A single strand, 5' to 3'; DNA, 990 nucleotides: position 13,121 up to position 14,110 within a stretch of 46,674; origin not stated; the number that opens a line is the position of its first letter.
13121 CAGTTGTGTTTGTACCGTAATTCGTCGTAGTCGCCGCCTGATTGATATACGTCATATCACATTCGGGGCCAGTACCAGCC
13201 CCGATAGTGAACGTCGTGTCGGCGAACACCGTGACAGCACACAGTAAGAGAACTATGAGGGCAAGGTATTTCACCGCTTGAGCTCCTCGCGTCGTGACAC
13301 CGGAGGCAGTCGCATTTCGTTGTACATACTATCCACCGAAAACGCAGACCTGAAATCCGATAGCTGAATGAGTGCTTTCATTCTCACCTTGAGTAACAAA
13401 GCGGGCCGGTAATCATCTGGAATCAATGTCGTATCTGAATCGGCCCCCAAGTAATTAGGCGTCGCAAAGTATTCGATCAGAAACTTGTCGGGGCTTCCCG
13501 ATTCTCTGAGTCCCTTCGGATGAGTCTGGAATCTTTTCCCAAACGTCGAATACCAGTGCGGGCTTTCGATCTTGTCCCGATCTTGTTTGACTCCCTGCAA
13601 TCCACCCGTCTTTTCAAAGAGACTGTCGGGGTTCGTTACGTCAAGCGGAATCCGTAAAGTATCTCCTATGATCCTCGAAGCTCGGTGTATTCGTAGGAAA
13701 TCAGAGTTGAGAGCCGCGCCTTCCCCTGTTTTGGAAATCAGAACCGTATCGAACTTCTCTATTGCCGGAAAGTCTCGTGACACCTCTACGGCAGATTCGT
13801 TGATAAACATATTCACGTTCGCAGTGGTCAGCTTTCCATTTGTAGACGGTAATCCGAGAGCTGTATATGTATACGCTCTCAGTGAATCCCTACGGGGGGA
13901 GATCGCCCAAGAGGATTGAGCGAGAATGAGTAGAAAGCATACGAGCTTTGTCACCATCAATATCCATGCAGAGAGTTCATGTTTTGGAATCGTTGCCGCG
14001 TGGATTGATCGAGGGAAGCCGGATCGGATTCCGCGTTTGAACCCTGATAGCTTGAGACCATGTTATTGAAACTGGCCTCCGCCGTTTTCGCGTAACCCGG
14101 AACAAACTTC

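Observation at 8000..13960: Four consecutive genes in core tail/adaptor positions encode proteins with Sec-type signal peptides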

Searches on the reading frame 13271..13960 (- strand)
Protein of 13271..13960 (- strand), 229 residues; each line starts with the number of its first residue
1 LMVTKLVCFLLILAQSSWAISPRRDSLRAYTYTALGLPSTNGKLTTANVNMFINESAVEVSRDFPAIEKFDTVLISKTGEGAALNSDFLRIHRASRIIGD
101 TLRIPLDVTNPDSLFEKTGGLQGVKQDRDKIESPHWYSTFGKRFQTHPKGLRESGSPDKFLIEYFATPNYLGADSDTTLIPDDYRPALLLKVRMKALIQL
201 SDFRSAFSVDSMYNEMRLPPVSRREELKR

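Call 4: search_protein_families(library=pfam, proteins=[window:13271-13960:-], max_evalue=0.1)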
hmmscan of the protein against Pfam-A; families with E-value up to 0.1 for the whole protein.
window:13271-13960:- (229 aa): 1 family
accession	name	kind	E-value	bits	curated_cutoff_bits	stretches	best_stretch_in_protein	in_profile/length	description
PF24175.2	SU10_adaptor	-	9.4e-10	39.7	27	1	43-202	18-161/194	SU10 adaptor protein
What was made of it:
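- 13271..13957 (-): 228-aa exported adaptor paralogue. Predicted signal peptide is residues 1-18 (nt 13957-13904, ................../IS); the mature part is an SU10-type head-to-tail adaptor. Pfam PF24175 SU10_adaptor 39.7 bits (cut-off 27), call 4.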

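Call 5: search_protein_families(library=phrogs, proteins=[window:13271-13960:-], max_evalue=0.1)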
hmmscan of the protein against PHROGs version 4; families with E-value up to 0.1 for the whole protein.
window:13271-13960:- (229 aa): 1 family
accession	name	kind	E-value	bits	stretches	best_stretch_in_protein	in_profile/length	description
phrog_2941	-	head and packaging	7.1e-05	23.5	1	46-192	24-159/208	virion structural protein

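Call 21: search_dna_similar(query=window:13271-13957:-, collection=phages, mode=protein, max_evalue=0.001, max_rows=25)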
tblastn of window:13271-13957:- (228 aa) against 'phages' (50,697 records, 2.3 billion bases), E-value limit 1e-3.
No match.

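Call 28: search_solved_structures(query=window:13271-13957:-, max_evalue=10, show_alignments=2)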
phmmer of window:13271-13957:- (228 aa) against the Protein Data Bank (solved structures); distinct sequences matched with E-value up to 10: 6.
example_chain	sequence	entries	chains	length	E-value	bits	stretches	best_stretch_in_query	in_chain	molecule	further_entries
9i8a_B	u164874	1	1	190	0.0083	18.9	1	20-63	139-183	Nuclear RNA export factor 1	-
1jkg_B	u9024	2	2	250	0.012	18.4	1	20-63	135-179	TAP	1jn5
4wyk_A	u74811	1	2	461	0.032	17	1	20-63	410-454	Nuclear RNA export factor 1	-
6e5u_A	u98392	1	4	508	0.032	16.9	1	20-63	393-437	Nuclear RNA export factor 1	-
3frm_A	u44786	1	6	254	0.47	13.1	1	30-79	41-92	uncharacterized conserved protein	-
6dex_B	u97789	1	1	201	0.78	12.4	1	97-152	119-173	Suppressor of hydroxyurea sensitivity protein 2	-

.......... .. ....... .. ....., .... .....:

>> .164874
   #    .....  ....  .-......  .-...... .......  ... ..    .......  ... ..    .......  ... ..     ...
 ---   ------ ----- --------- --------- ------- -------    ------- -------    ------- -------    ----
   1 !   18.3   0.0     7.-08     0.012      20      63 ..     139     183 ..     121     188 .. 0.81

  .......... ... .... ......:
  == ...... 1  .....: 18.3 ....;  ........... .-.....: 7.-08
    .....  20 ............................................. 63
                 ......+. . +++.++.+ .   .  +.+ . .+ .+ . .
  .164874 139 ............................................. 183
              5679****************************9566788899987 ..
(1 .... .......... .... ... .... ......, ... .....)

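Call 32: search_protein_representatives(protein=window:13271-13957:-)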
Query: 228 residues. Proteins with E-value up to 0.001 (for the whole library): 164; up to 1e-10: 131; up to 1e-30: 6. The best 150 are listed.
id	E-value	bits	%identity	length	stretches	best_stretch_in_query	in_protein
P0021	3.0e-147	504.1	100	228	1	1-228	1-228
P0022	2.0e-41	158.2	44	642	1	19-227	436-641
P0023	4.7e-33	130.8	38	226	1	8-190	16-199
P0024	4.1e-31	124.5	37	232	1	5-227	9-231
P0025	4.5e-31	124.4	37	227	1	6-192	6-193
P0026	4.9e-31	124.2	39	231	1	4-191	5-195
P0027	1.2e-30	122.9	38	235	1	19-226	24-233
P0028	6.5e-29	117.3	41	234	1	8-192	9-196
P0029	1.0e-28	116.7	39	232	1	7-189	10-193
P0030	1.7e-28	116.0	37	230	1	5-213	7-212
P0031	2.4e-28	115.4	34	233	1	2-215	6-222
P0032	6.8e-28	114.0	40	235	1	7-190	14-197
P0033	7.5e-28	113.8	39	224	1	24-205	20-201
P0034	1.2e-27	113.2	41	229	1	7-207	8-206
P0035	1.3e-26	109.8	35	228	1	5-227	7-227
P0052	6.1e-23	97.8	35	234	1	6-228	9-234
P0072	2.8e-20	89.1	31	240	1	6-224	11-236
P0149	5.3e-11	58.8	33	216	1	4-187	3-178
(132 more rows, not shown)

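Call 50: find_homologous_proteins(query=window:13271-13957:-, max_evalue=0.001)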
Query window:13271-13957:- (228 aa): 1 proteins with E <= 0.001 among 162 candidates.
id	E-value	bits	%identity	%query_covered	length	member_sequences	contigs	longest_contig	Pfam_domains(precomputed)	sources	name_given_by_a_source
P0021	9.4e-147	504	100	100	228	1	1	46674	PF24175.3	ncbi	-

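Call 51: find_homologous_proteins(query=A2, max_evalue=0.00001)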
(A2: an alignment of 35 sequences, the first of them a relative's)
Query A2 (35 sequences) (228 aa, profile of the alignment): 13 proteins with E <= 0.00001 among 6070 candidates.
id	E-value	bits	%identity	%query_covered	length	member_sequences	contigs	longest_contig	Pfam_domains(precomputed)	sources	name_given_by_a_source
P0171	3.5e-72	260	33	81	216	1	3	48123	-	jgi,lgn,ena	-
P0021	2.2e-71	257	100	100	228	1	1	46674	PF24175.3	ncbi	-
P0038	1.9e-69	251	42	73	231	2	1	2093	PF24175.3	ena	-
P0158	5.7e-67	243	30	88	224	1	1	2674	PF24175.3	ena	-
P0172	6.1e-65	236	30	82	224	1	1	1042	PF24175.3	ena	-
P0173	7.1e-60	220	31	88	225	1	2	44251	-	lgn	-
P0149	4.9e-56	207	27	96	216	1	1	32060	PF24175.3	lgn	-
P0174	3.6e-52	195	39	75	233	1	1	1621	PF24175.3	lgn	-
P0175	5.3e-51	191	28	99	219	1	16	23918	PF24175.3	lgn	-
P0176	4.4e-50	188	30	88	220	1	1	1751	PF24175.3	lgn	-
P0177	1.4e-49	186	29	86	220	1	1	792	PF24175.3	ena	-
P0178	1.9e-45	173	28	81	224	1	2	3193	PF24175.3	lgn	-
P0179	2.2e-45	172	25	82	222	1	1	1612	PF24175.3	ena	-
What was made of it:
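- Tried and rejected: Word-indexed protein searches with the adaptor alone and with the alignment gave few hits, none named (calls 50, 51).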

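Call 53: find_related_loci(query=A3, collection=genome_contigs, flank=10000)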
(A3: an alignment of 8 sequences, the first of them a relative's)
Query A3 (228 aa) in genome_contigs; peptide patterns used: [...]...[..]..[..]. (x = any residue, [..] = any of these).
26 stretches matched a pattern, but none encodes a relative of the query by tblastn (E <= 1e-3).

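Call 54: find_encoding_contigs(protein=P0171, flank=10000, max_places=1)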
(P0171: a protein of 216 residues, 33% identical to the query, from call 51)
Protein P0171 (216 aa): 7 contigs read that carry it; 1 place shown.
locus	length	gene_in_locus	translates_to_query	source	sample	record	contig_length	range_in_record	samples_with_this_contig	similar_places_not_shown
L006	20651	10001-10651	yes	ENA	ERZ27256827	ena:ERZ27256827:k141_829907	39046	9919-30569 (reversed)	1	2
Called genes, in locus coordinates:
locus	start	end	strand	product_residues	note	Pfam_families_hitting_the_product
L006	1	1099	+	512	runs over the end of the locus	-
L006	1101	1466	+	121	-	-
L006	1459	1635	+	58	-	-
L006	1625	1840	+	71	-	-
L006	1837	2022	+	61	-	-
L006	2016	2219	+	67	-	-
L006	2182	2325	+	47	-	-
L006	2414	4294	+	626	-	PF23899:SU10_portal (faint)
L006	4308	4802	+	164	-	-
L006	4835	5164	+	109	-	-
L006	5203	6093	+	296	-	-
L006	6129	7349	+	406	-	PF17236:SU10_MCP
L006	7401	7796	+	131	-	-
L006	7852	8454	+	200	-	PF03452:Anp1 (faint)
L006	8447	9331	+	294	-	-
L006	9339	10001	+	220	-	-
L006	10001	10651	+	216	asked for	-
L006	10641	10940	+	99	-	-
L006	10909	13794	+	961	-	-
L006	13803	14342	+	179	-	-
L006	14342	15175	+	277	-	-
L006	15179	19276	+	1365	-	PF18760:ART-PolyVal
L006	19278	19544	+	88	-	-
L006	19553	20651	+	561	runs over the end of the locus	-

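Call 55: find_encoding_contigs(protein=P0173, flank=10000, max_places=1)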
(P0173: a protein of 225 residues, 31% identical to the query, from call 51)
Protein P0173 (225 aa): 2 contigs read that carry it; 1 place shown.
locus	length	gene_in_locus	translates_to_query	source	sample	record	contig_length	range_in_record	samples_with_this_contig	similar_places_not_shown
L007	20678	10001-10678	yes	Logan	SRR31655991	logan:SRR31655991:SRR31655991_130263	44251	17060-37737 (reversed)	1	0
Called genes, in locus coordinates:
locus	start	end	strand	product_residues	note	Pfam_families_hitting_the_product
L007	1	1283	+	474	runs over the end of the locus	PF17289:Terminase_6C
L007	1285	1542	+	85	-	-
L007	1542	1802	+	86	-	-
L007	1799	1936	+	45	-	-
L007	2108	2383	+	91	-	-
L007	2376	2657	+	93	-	-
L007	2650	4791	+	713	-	PF23899:SU10_portal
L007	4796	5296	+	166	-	-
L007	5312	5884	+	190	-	-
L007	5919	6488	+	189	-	-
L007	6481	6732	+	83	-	-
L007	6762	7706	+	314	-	-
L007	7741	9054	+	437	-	PF13252:Phage_capsid_3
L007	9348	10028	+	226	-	-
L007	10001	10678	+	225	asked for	-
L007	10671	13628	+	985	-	-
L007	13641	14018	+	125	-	-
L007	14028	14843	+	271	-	-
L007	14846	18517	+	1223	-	-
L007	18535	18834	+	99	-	-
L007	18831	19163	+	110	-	-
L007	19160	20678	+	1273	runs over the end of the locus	PF09956:Phage_cement_2 (weak)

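Call 61: search_solved_structures(query=A2, max_evalue=1, show_alignments=1)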
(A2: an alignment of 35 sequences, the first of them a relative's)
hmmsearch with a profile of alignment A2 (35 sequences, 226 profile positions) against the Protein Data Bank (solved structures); distinct sequences matched with E-value up to 1: 4.
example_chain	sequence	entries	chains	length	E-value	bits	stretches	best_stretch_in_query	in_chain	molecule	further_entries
7z47_A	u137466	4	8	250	0.0011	21.2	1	74-211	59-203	Adaptor protein | Adaptor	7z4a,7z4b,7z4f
9nwi_A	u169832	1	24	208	0.15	14.2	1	131-224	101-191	Head-to-Tail adapter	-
9k09_d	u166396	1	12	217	0.48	12.6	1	173-224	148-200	Tail tubular protein A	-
8k20_C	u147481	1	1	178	0.61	12.3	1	11-51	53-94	At4g34412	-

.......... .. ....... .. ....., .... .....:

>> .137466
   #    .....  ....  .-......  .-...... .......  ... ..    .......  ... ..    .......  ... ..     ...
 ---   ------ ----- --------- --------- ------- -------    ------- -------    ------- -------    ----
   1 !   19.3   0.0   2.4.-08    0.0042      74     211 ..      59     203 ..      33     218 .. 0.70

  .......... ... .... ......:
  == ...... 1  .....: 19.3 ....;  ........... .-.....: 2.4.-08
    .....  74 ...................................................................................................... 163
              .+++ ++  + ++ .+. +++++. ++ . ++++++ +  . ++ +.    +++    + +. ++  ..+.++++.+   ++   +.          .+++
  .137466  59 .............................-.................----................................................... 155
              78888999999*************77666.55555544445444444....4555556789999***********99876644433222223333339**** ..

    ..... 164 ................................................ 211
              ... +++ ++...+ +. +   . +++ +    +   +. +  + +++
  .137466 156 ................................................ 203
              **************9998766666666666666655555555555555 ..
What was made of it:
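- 13271..13957 (-): The family profile's best PDB hit is SU10 gp11, 7z47_A (call 61).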

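Call 65: find_related_loci(query=A3, collection=viral_contigs, flank=10000)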
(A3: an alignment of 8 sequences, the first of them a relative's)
Query A3 (228 aa) in viral_contigs; peptide patterns used: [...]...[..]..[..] (x = any residue, [..] = any of these).
37 stretches matched a pattern, but none encodes a relative of the query by tblastn (E <= 1e-3).

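Call 66: find_related_loci(query=A3, collection=metagenome_contigs, flank=10000)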
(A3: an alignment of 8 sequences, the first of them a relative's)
Query A3 (228 aa) in metagenome_contigs; peptide patterns used: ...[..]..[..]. (x = any residue, [..] = any of these).
514 stretches matched a pattern; 4 encode a relative of the query (tblastn E <= 1e-3); 4 distinct loci.
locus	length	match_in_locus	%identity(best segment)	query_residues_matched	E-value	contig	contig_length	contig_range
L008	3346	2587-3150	38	5-188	8e-33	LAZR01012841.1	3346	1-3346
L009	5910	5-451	42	45-188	1e-26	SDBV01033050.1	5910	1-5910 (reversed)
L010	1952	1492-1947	35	43-188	2e-21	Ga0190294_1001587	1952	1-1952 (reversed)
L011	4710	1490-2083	27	19-216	4e-17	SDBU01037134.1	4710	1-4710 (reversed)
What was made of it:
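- Tried and rejected: The metagenome scan gave only four short loci (call 66).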

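Call 73: find_encoding_contigs(protein=P0149, flank=10000, max_places=1)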
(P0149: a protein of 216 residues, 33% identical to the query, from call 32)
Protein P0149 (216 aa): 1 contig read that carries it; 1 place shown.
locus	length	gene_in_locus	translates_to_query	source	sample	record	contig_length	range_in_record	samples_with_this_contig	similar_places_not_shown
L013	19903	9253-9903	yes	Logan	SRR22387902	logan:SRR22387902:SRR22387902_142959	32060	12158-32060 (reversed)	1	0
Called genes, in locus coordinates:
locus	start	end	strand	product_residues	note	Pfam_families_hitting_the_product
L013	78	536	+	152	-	-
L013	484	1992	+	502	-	-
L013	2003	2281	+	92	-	-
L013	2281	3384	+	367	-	-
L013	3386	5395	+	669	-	PF23899:SU10_portal (weak)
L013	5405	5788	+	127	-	-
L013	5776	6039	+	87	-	-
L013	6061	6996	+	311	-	-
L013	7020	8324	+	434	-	-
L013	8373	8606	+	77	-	-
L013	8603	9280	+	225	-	PF24175:SU10_adaptor (weak)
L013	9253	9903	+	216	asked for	PF24175:SU10_adaptor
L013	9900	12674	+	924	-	-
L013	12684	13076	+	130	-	-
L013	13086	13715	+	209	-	-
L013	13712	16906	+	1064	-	-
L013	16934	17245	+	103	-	-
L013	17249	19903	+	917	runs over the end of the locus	-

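Call 74: find_encoding_contigs(protein=P0175, flank=10000, max_places=1)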
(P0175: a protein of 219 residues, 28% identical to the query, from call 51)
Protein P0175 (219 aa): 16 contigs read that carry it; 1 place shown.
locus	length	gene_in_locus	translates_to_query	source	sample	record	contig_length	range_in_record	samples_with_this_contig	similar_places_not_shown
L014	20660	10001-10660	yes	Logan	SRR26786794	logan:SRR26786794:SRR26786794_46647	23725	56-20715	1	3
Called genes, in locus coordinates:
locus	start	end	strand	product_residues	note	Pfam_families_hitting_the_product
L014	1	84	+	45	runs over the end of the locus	?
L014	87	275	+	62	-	-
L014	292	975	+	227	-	-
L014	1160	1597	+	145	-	-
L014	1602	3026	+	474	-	PF17289:Terminase_6C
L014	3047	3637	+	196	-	-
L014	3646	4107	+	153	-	-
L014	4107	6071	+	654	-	-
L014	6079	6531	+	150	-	-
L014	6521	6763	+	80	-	-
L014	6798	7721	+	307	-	-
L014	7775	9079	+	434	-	-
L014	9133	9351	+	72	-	-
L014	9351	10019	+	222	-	PF24175:SU10_adaptor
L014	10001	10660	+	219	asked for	PF24175:SU10_adaptor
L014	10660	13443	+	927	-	-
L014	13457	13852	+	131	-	-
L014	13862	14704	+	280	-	-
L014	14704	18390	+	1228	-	-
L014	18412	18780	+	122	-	-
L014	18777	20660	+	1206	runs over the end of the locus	PF13229:Beta_helix (faint)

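Call 77: search_protein_families(library=pfam, proteins=[L013:8603-9280:+, L014:9351-10019:+, L007:9348-10028:+, L006:9339-10001:+], max_evalue=5)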
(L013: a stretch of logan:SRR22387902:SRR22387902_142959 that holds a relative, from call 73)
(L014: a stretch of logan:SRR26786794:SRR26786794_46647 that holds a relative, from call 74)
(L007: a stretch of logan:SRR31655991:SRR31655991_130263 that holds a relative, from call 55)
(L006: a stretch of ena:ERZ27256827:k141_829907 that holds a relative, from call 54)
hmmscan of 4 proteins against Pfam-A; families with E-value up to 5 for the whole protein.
L013:8603-9280:+ (225 aa): 1 family
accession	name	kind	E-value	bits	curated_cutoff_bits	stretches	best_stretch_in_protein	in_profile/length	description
PF24175.2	SU10_adaptor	-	2.9e-07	31.5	27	1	5-196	5-185/194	SU10 adaptor protein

L014:9351-10019:+ (222 aa): 1 family
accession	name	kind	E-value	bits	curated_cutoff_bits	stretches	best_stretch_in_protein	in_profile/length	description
PF24175.2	SU10_adaptor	-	3.1e-08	34.8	27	1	1-193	1-185/194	SU10 adaptor protein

L007:9348-10028:+ (226 aa): 1 family
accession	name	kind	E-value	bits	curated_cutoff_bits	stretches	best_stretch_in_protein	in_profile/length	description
PF24175.2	SU10_adaptor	-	0.00076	20.4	27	1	31-181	25-163/194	SU10 adaptor protein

L006:9339-10001:+ (220 aa): 2 families
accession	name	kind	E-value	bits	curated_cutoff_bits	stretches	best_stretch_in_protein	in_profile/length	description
PF21709.3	ABC_C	-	0.00017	22.5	27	1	85-151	10-74/86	Emaravirus ABC_C protein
PF18824.6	LPD11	-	0.19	12.3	27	1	88-117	3-31/69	Large polyvalent protein-associated domain 11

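Call 85: search_protein_families(library=ncbifam, proteins=[window:13271-13957:-], max_evalue=1)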
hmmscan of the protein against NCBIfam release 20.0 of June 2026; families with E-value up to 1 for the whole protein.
window:13271-13957:- (228 aa): 0 families

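Call 96: predict_structure(alignment_id=A8)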
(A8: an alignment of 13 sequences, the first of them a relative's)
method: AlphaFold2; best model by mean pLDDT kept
length: 228 residues; sequences in the alignment: 13
mean_pLDDT: 76.0   pTM: 0.58
mean pLDDT of the five models: 76.0, 75.3, 74.8, 74.3, 68.0
residues with pLDDT >= 90: 38; 70-90: 125; 50-70: 45; < 50: 20
segments of 3 or more residues with pLDDT < 50: 211-228
pLDDT, mean of each block of 10 residues (from residue 1): 82 65 91 80 86 87 76 81 82 90 85 54 64 83 78 77 85 86 87 85 56 43 41
secondary structure, 60 per line:
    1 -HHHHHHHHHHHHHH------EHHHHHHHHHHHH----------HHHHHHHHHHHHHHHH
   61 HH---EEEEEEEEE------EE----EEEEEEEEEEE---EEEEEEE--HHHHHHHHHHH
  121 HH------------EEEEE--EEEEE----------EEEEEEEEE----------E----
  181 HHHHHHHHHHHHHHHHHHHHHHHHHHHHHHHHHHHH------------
elements in order: H2-15 H23-34 H45-62 E66-74 E87-97 E101-107 H110-122 E135-139 E142-146 E157-165 H181-216
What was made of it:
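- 13271..13957 (-): The AF2 model has pLDDT 76 with helix 2-15 separate from the fold (call 96).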

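Call 98: fold_search(model_id=the predicted structure, library=pdb)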
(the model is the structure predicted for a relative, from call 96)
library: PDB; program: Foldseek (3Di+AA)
matches with E <= 10: 383; with E <= 0.001: 17
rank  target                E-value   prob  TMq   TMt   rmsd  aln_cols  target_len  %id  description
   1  9nwi_A                2.2e-09  1.00  0.52  0.57  17.8       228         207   14  Pseudomonas phage Pa223 tail (C6 symmetry) (released 2025-08-06)
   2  7z47_A                6.8e-08  1.00  0.54  0.54  21.7       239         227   17  Tail of bacteriophage SU10 (released 2022-08-10)
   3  7z47_B                6.8e-08  1.00  0.54  0.54  21.4       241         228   16  Tail of bacteriophage SU10 (released 2022-08-10)
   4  7z4b_DU               4.1e-07  1.00  0.51  0.52  22.0       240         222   16  Bacteriophage SU10 virion (C1) (released 2022-12-28)
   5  9k09_d                2.2e-06  1.00  0.57  0.60  18.1       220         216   10  Cyanophage A4 portal-tail complex (released 2025-04-09)
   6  7z4f_H                5.1e-06  1.00  0.51  0.52  17.5       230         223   18  Tail of phage SU10 genome release intermediate (released 2022-08-17)
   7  7wmp_m                5.4e-06  1.00  0.51  0.58  16.0       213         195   13  Tail structure of Helicobacter pylori bacteriophage KHP30 (released 2023-03-01)
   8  9lc0_H                1.4e-05  1.00  0.46  0.44  21.7       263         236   14  tail complex of mature phage N4 (released 2025-04-16)
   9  7qoi_FS               5.5e-05  1.00  0.35  0.35  16.1       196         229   17  Unique vertex of the phicrAss001 virion (released 2023-03-29)
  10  7qog_B                7.5e-05  1.00  0.36  0.36  15.9       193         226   19  Portal protein assembly of the phicrAss001 virion with C12 symmetry imposed (released 2023-03-29)
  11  8jov_2                1.0e-04  1.00  0.56  0.60   5.6       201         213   14  Portal-tail complex of phage GP4 (released 2023-11-01)
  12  9bgm_B                1.7e-04  1.00  0.47  0.44  21.1       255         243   12  Pseudomonas phage DEV neck and tail (portal, head-to-tail and tail tube proteins) (released 2024-09-04)
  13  7qoj_E                1.8e-04  1.00  0.50  0.49   7.6       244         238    4  Tail barrel assembly of the phicrAss001 virion with C12 symmetry imposed (released 2023-03-29)
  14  9d80_B                1.9e-04  1.00  0.51  0.49  17.1       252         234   12  Shigella flexneri bacteriophage Moo19 Tail (released 2025-01-15)
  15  9d83_B                2.5e-04  1.00  0.42  0.42  20.1       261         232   11  Shigella flexneri bacteriophage B2 tail (released 2025-01-15)
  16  7qoj_F                3.8e-04  1.00  0.49  0.49   5.5       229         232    6  Tail barrel assembly of the phicrAss001 virion with C12 symmetry imposed (released 2023-03-29)
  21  7qog_C                1.3e-02  0.97  0.41  0.41   7.1       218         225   12  Portal protein assembly of the phicrAss001 virion with C12 symmetry imposed (released 2023-03-29)
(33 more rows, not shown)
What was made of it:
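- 13271..13957 (-): The Foldseek top 17 hits are all podovirus adaptors (call 98).
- On Pfam PF24175 SU10_adaptor (head-to-tail adaptor): The top 17 PDB hits are all adaptors (call 98).
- Closest known: Tail of Escherichia phage SU10. Same: The 228-aa protein passes Pfam SU10_adaptor and matches gp11 by fold (calls 4, 61, 98).
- Closest known: phicrAss001 stacked ring and barrel proteins with the adaptor fold. Same: Several adaptor-fold proteins stacked below the portal are a precedent for two adaptor paralogues in one tail (call 98).
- Stacked rings of adaptor-fold proteins exist in phicrAss001 (hits 7qog and 7qoj, call 98).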

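Call 102: search_dna_similar(query=P0072, collection=phages, mode=protein, max_evalue=0.001, max_rows=15)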
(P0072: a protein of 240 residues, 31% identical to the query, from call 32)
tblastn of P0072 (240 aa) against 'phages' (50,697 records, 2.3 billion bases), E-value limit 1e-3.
No match.
